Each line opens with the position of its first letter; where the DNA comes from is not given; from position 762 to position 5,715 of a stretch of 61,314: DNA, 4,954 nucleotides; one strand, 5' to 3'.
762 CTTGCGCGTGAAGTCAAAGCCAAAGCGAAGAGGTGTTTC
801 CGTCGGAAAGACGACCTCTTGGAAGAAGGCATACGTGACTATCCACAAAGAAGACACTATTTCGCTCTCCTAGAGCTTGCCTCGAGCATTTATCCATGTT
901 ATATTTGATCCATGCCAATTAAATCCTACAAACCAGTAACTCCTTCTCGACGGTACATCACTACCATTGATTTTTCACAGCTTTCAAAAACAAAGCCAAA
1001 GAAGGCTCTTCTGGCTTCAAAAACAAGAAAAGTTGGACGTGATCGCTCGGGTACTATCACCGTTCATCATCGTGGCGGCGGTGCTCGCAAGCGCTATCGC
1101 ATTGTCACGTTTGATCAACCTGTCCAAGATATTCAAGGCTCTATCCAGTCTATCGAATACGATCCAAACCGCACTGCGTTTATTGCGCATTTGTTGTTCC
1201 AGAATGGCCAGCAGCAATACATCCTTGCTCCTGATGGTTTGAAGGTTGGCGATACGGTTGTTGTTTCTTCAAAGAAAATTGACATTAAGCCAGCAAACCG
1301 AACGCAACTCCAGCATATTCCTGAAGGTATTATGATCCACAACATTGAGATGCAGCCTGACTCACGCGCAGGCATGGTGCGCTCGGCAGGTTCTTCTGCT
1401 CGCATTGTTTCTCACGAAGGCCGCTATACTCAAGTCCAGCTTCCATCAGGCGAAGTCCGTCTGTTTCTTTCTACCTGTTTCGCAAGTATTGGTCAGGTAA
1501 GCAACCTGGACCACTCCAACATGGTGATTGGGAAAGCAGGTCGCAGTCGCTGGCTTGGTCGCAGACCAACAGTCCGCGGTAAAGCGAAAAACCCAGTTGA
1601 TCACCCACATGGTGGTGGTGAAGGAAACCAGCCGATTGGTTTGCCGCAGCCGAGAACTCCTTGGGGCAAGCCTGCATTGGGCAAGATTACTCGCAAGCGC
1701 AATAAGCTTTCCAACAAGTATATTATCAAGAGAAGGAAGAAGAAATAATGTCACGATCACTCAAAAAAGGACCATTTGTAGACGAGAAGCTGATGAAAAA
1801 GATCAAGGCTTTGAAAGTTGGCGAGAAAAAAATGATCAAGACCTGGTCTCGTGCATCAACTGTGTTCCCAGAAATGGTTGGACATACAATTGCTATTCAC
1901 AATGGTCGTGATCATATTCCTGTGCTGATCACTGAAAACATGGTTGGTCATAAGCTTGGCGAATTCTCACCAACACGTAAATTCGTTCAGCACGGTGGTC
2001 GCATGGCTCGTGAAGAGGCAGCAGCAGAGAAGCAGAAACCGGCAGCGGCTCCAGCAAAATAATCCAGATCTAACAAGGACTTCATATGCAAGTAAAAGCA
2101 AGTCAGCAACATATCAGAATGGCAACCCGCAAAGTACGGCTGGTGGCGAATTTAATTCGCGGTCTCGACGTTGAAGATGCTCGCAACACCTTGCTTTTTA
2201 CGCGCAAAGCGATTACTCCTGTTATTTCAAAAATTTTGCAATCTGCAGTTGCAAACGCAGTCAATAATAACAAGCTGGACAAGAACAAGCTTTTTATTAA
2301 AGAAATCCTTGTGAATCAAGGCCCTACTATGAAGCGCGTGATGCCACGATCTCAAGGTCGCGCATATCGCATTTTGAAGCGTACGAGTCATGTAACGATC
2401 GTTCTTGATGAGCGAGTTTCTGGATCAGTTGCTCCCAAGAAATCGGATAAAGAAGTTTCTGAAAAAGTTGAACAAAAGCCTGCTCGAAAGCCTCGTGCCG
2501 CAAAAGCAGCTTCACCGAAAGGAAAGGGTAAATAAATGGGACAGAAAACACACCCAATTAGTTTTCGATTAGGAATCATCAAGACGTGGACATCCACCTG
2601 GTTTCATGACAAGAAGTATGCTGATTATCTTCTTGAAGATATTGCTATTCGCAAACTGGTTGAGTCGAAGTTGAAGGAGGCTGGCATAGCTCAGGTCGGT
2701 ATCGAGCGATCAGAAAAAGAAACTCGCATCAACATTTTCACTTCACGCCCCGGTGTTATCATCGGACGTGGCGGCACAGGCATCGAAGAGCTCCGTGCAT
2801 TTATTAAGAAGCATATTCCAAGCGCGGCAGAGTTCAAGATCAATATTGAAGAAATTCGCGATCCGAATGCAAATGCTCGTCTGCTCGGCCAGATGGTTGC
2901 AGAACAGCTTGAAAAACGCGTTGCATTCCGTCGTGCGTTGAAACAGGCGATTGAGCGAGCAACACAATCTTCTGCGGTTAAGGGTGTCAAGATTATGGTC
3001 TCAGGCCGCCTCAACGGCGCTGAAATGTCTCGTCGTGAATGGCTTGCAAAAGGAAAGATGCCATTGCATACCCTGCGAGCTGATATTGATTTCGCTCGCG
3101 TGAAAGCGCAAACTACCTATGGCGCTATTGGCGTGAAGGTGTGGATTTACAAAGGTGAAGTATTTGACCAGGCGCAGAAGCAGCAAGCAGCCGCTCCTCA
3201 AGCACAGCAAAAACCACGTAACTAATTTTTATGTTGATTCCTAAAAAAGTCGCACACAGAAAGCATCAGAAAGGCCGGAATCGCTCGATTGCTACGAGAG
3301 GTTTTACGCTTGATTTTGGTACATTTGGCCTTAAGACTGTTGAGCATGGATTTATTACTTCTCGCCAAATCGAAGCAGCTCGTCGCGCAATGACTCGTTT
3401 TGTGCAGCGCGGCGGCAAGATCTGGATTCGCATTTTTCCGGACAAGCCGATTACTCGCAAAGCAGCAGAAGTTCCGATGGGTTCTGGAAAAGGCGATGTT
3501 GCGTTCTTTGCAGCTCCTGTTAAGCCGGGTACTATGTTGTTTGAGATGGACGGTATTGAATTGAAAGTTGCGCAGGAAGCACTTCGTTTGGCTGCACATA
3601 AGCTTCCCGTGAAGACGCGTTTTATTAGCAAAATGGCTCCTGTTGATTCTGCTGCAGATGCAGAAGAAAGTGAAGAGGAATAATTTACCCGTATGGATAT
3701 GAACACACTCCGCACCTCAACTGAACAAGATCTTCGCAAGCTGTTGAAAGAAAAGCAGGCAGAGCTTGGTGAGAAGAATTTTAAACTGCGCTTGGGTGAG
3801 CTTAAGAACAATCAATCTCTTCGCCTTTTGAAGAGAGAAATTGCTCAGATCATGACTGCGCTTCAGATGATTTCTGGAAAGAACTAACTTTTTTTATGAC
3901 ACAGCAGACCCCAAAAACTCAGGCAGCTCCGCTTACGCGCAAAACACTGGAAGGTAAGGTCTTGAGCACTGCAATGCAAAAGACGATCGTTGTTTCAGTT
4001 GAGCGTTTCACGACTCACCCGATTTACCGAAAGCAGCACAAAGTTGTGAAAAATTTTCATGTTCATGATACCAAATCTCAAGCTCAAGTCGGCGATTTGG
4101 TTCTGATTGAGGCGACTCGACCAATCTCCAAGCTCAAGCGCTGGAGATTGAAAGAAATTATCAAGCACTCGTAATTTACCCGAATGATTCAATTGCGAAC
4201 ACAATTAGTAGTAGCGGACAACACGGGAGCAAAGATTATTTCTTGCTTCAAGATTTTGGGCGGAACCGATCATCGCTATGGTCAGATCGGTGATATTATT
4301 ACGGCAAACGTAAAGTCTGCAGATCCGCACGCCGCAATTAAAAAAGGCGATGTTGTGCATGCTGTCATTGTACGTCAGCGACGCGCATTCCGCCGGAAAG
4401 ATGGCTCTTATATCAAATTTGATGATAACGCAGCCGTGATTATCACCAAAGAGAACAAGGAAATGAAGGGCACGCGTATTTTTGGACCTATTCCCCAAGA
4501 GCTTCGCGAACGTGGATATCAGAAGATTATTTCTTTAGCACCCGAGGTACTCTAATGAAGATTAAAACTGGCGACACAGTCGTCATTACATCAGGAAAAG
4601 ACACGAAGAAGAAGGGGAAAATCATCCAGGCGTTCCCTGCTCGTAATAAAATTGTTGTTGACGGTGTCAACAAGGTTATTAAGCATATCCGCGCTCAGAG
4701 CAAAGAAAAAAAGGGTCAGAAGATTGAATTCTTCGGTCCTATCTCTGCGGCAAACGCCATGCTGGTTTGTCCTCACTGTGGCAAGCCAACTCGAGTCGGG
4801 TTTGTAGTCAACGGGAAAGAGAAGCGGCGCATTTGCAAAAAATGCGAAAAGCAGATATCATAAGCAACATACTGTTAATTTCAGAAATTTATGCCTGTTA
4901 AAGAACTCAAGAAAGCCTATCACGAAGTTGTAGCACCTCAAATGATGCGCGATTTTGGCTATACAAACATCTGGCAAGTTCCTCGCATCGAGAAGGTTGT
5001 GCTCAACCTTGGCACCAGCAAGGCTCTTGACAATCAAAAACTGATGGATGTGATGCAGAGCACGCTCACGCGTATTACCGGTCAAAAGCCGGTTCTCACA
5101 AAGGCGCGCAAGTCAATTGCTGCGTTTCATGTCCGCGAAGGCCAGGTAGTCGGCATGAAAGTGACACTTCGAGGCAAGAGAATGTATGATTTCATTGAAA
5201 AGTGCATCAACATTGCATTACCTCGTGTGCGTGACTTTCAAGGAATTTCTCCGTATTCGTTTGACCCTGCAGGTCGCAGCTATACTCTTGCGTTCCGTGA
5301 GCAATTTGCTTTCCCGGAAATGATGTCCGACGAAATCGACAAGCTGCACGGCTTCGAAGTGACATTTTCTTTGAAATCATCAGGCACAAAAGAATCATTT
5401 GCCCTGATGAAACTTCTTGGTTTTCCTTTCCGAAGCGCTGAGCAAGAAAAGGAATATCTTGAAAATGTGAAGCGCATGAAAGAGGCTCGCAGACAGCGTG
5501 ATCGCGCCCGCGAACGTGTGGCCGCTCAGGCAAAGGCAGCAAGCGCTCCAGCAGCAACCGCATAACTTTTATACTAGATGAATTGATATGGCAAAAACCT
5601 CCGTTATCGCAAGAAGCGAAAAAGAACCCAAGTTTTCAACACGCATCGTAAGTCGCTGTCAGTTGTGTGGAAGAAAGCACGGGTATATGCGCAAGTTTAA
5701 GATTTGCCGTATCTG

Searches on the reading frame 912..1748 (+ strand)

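Call 101: search_protein_families(library=pfam, proteins=[window:912-1748:+], max_evalue=0.00001)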
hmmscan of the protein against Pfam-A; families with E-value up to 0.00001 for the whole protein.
window:912-1748:+ (278 aa): 2 families
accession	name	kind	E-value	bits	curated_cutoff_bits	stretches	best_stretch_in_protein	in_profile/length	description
PF03947.24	Ribosomal_L2_C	-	1.3e-49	167.9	33.7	1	127-252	2-126/126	Ribosomal Proteins L2, C-terminal domain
PF00181.30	Ribosomal_L2_N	-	2.3e-29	101.7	23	1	42-117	1-76/77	Ribosomal Proteins L2, RNA binding N-terminal domain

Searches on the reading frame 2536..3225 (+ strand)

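Call 101: search_protein_families(library=pfam, proteins=[window:2536-3225:+], max_evalue=0.00001)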
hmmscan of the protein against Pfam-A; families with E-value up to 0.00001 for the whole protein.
window:2536-3225:+ (229 aa): 2 families
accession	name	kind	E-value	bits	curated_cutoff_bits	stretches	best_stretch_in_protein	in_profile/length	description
PF00189.25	Ribosomal_S3_C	-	1.2e-33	115.9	34.1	1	121-204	1-83/83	Ribosomal protein S3, C-terminal domain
PF07650.23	KH_2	-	1.7e-13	50.7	22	1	38-110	2-76/78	KH domain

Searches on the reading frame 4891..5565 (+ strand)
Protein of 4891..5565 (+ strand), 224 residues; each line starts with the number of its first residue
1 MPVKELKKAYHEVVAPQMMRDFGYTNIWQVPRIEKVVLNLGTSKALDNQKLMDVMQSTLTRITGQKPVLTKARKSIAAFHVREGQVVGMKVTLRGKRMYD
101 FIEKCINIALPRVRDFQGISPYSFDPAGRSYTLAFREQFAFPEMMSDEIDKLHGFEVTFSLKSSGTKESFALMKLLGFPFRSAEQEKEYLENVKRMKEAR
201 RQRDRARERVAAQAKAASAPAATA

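Call 101: search_protein_families(library=pfam, proteins=[window:4891-5565:+], max_evalue=0.00001)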
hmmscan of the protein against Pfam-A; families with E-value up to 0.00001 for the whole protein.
window:4891-5565:+ (224 aa): 2 families
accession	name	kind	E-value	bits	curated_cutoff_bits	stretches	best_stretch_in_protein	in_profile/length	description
PF00673.26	Ribosomal_L5_C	-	1.2e-26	93.1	27.8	1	87-180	2-94/94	ribosomal L5P family C-terminus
PF00281.24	Ribosomal_L5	-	7e-22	77.9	34.9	1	26-82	1-57/57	Ribosomal protein L5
